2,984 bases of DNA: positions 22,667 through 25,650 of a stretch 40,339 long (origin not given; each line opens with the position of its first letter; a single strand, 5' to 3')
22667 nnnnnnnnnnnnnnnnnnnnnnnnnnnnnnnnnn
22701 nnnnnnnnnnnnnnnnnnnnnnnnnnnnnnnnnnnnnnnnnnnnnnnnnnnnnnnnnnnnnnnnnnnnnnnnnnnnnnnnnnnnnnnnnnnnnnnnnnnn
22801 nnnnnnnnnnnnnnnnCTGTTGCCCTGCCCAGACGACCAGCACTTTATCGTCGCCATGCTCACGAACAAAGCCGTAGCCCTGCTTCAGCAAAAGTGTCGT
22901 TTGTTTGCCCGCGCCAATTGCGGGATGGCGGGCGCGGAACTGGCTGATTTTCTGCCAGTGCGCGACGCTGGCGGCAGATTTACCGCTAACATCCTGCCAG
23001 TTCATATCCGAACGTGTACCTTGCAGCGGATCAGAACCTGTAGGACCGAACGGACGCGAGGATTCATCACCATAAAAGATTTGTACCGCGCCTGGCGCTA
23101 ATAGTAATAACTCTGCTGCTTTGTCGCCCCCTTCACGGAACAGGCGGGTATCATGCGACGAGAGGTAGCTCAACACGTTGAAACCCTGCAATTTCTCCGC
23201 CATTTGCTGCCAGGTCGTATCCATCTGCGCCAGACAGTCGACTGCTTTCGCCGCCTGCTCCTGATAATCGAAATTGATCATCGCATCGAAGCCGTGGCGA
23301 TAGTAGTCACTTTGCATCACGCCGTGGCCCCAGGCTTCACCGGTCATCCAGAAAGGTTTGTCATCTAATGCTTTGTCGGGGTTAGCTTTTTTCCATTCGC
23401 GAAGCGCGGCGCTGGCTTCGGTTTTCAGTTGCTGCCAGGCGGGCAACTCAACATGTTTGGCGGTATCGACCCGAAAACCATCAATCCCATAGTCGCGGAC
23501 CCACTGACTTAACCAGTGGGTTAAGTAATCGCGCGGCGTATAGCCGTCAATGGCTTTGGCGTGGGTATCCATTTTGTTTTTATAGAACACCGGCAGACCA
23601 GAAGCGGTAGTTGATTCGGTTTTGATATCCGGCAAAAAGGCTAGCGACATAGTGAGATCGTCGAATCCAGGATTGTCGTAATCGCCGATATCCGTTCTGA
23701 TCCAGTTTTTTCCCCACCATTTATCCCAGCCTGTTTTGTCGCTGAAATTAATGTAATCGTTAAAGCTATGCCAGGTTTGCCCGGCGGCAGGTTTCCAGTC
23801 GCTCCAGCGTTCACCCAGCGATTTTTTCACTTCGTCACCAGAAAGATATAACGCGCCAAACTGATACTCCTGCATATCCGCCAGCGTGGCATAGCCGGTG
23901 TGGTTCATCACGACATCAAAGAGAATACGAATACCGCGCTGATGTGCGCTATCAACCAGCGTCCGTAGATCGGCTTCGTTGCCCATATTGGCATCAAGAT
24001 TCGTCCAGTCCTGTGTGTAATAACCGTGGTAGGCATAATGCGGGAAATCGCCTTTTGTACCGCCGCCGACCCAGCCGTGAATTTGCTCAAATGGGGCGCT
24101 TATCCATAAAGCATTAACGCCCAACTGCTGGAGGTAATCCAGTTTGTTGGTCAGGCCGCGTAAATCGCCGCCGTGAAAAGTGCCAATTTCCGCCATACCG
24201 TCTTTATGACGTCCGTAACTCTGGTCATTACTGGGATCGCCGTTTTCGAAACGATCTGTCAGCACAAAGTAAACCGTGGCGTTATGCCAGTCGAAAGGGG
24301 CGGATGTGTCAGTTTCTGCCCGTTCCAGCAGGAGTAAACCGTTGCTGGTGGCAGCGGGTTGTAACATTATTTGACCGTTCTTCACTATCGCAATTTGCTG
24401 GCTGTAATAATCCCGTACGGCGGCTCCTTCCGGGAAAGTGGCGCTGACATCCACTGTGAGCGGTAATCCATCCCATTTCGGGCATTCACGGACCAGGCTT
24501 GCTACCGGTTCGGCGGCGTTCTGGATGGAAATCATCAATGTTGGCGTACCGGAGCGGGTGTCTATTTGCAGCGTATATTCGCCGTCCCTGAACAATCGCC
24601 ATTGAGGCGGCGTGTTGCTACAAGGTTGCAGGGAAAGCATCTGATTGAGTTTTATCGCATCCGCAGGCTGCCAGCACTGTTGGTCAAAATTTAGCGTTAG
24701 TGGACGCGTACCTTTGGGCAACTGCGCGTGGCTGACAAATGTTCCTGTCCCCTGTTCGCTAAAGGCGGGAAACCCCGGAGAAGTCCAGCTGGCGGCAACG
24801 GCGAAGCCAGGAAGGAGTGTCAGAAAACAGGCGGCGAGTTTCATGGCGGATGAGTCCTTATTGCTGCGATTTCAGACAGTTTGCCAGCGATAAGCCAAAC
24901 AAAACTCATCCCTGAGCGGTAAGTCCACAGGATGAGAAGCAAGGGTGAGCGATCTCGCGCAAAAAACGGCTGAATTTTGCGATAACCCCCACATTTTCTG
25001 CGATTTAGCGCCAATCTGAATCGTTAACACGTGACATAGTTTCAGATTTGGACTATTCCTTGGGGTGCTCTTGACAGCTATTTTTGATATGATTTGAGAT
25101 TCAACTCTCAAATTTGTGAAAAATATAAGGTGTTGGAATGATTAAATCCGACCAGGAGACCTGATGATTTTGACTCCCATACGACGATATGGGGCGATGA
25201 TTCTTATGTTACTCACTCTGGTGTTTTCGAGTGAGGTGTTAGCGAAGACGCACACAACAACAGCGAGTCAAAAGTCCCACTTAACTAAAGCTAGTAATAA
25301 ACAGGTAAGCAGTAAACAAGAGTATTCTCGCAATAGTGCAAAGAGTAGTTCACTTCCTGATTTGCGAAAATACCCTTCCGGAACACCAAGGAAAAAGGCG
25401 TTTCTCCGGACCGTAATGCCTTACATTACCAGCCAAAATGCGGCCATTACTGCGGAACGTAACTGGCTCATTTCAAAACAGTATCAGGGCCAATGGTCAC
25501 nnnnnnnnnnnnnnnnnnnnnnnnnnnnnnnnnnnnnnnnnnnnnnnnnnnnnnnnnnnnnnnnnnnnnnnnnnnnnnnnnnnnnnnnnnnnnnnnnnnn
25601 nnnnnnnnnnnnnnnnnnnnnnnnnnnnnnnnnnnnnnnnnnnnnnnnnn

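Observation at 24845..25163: malS / bax divergent spacer: MalT-box-like hexamers and candidate bax promoter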

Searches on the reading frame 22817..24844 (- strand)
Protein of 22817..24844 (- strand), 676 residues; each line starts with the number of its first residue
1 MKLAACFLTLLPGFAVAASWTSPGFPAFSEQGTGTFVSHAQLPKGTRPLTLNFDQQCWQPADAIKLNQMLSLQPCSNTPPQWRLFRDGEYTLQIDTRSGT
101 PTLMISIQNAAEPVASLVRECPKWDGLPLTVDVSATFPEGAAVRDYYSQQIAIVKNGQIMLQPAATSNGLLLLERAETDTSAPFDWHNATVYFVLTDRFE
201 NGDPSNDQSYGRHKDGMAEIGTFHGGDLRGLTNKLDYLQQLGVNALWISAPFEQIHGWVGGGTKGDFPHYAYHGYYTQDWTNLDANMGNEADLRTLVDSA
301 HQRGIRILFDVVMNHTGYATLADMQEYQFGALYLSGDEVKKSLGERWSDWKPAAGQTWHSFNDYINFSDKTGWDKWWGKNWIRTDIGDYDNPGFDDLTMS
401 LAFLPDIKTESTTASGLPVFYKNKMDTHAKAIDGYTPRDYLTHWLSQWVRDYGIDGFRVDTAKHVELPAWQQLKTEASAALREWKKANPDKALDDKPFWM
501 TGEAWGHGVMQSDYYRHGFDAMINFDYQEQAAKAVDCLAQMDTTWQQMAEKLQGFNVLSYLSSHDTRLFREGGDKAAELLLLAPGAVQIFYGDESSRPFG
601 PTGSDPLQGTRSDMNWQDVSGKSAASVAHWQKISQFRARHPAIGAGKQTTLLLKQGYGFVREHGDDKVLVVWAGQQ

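Call 34: find_related_loci(query=window:22817-24844:-, collection=genome_contigs, flank=2500)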
Query window:22817-24844:- (676 aa) in genome_contigs; peptide patterns used: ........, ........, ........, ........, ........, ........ (x = any residue, [..] = any of these).
135 stretches matched a pattern; 126 encode a relative of the query (tblastn E <= 1e-3); the best 80 are kept; 80 distinct loci.
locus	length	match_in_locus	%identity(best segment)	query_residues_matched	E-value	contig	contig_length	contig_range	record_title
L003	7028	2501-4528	93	1-676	0e+0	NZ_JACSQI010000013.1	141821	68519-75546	Escherichia whittamii strain Sa2BVA5 NODE_13_length_141821_cov_9.152253, whole genome shotgun sequence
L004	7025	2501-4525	87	1-675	0e+0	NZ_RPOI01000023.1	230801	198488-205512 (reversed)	Citrobacter youngae strain CCUG 30791 citrobacter_youngae_CCUG30791T_0000023, whole genome shotgun sequence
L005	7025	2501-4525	87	1-675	0e+0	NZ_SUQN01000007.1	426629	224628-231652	Citrobacter gillenii strain UMG736 UMG736_7, whole genome shotgun sequence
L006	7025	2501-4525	87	1-675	0e+0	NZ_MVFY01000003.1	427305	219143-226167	Citrobacter portucalensis strain A60 A60_S7_L001_NODE_3_length_427305_cov_22.1798, whole genome shotgun sequence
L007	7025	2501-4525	87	1-675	0e+0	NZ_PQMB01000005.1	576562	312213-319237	Citrobacter amalonaticus strain S646 scaffold5.1, whole genome shotgun sequence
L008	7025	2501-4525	87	1-675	0e+0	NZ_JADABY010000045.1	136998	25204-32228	Citrobacter sp. Res13-Sevr-PEB04-36 seq_tig45, whole genome shotgun sequence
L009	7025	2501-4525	85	1-675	0e+0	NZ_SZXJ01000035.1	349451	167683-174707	Citrobacter sp. wls619 contig19, whole genome shotgun sequence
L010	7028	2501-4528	86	1-676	0e+0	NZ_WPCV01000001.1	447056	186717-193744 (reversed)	Citrobacter sp. On2M On2M_1, whole genome shotgun sequence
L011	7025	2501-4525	85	1-675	0e+0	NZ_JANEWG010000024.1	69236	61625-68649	Citrobacter sp. Awk 4 510132-22-24, whole genome shotgun sequence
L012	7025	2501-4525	86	1-675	0e+0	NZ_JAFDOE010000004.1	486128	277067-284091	Citrobacter sp. FP75 contig4, whole genome shotgun sequence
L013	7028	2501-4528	86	1-676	0e+0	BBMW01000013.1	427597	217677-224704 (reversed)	Citrobacter werkmanii NBRC 105721 DNA, contig: CIWKM13, whole genome shotgun sequence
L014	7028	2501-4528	93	1-676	0e+0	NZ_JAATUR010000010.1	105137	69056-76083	Escherichia coli strain SCPM-O-B-8794 10length=105137, whole genome shotgun sequence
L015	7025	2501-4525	85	1-675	0e+0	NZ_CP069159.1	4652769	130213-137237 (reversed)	Citrobacter sp. R56 chromosome, complete genome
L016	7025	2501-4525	86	1-675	0e+0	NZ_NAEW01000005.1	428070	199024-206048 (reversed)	Citrobacter braakii strain ATCC 51113 CbraakiiATCC_L001_NODE_5_length_428070__31.4777, whole genome shotgun sequence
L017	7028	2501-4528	85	1-676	0e+0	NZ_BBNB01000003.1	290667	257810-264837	Citrobacter sedlakii NBRC 105722, whole genome shotgun sequence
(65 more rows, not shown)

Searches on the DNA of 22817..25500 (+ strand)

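Call 3: search_dna_similar(query=window:24700-25300:+, collection=ecoli_genomes, mode=near, max_rows=10)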
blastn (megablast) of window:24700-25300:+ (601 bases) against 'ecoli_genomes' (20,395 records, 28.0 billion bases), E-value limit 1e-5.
Records with a match: 5424; places in all: 5439; records where one place covers at least 80% of the query: 5411.
Genomes with a match: 5424 of 5426; with a place that covers at least 80% of the query: 5411. Places per genome that has any: lowest 1, median 1, highest 2. On chromosomes: 5439 places; on plasmids: 0.
Best place of each record, by identity: >=99% 2547; 95-99% 2876; 80-90% 1.
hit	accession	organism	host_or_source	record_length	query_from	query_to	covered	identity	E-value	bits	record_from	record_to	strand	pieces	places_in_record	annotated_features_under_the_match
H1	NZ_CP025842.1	Escherichia coli strain 720632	Homo sapiens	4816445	1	601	100%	100.0%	0e+0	1110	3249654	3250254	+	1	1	malS: alpha-amylase | bax: protein bax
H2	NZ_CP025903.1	Escherichia coli strain 300709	Homo sapiens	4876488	1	601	100%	100.0%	0e+0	1110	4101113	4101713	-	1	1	malS: alpha-amylase | bax: protein bax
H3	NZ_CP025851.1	Escherichia coli strain 510016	Homo sapiens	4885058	1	601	100%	100.0%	0e+0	1110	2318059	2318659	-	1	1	malS: alpha-amylase | bax: protein bax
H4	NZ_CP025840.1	Escherichia coli strain 214-4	Homo sapiens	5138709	1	601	100%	100.0%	0e+0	1110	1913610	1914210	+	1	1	malS: alpha-amylase | bax: protein bax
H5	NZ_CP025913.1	Escherichia coli strain 203740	Homo sapiens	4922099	1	601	100%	100.0%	0e+0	1110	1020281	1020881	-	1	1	malS: alpha-amylase | bax: protein bax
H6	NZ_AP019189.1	Escherichia coli strain M217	Homo sapiens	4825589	1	601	100%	100.0%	0e+0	1110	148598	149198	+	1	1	malS: alpha-amylase | bax: protein bax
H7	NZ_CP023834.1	Escherichia coli strain 4/2-1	Homo sapiens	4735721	1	601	100%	100.0%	0e+0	1110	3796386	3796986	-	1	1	malS: alpha-amylase | bax: protein bax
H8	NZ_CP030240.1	Escherichia coli strain ER1709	-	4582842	1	601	100%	100.0%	0e+0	1110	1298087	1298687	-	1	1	malS: alpha-amylase | bax: protein bax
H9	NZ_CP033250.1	Escherichia coli strain ECCHD184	chicken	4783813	1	601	100%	100.0%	0e+0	1110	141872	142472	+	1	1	malS: alpha-amylase | bax: protein bax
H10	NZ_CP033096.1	Escherichia coli strain CP53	pig feces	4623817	1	601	100%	100.0%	0e+0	1110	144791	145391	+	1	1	malS: alpha-amylase | bax: protein bax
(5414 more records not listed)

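Call 6: search_rna_families(source=window, start=24500, end=25500, threshold=evalue, max_evalue=1)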
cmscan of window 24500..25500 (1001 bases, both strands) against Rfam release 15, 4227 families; matches with E-value up to 1: 1.
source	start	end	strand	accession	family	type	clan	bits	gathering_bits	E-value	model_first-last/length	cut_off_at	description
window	25025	25133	-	RF02079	STnc180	Gene; sRNA;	-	18.4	50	0.57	1-208/208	no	Enterobacterial sRNA STnc180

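Call 8: get_annotated_region(hit=H8, flank=3000)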
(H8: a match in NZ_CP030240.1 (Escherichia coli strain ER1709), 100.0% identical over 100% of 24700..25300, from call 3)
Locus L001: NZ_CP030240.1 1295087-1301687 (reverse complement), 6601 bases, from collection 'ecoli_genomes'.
description: Escherichia coli strain ER1709 chromosome, complete genome
organism: Escherichia coli strain ER1709 (NCBI taxid 562)
replicon: chromosome; assembly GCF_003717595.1
host: -; source: -; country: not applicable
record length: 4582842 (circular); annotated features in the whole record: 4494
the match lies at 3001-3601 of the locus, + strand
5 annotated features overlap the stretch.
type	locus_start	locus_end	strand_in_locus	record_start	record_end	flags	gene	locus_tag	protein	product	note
CDS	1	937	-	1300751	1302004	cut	avtA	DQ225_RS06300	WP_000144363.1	valine--pyruvate transaminase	-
CDS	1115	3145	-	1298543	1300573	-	malS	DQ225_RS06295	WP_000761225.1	alpha-amylase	-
CDS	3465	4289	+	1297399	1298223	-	bax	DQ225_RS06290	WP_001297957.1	protein bax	-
CDS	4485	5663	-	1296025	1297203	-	xylR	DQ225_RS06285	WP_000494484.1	D-xylose utilization transcriptional activator XylR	D-xylose enhances binding of XylR to the xyl promoter and activates transcription.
CDS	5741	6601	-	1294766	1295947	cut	xylH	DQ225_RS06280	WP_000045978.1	xylose ABC transporter permease XylH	-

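Call 54: search_rna_families(source=L023, start=1500, end=2900, threshold=evalue, max_evalue=1, show_alignments=1)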
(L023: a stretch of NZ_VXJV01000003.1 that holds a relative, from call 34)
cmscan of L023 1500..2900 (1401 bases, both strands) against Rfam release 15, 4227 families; matches with E-value up to 1: 0.
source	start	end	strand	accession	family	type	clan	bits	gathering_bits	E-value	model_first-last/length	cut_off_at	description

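Call 64: search_dna_similar(query=window:25028-25102:+, collection=ecoli_genomes, mode=distant, max_evalue=10, max_rows=5)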
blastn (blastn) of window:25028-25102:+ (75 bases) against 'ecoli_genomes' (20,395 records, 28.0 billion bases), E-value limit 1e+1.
Records with a match: 5424; places in all: 5424; records where one place covers at least 80% of the query: 5424.
Genomes with a match: 5424 of 5426; with a place that covers at least 80% of the query: 5424. Places per genome that has any: lowest 1, median 1, highest 1. On chromosomes: 5424 places; on plasmids: 0.
Best place of each record, by identity: >=99% 5243; 95-99% 181.
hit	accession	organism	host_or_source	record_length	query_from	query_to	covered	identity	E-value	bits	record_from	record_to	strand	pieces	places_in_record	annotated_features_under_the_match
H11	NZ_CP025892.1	Escherichia coli strain 503025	Homo sapiens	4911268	1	75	100%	100.0%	1e-29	136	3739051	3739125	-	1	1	none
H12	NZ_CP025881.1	Escherichia coli strain 503440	Homo sapiens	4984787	1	75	100%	100.0%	1e-29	136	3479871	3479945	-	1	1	none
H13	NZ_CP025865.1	Escherichia coli strain 504211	Homo sapiens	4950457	1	75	100%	100.0%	1e-29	136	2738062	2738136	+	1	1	none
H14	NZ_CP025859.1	Escherichia coli strain 504239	Homo sapiens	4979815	1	75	100%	100.0%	1e-29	136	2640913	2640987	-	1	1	none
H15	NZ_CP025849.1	Escherichia coli strain 600468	Homo sapiens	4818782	1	75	100%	100.0%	1e-29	136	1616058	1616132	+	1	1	none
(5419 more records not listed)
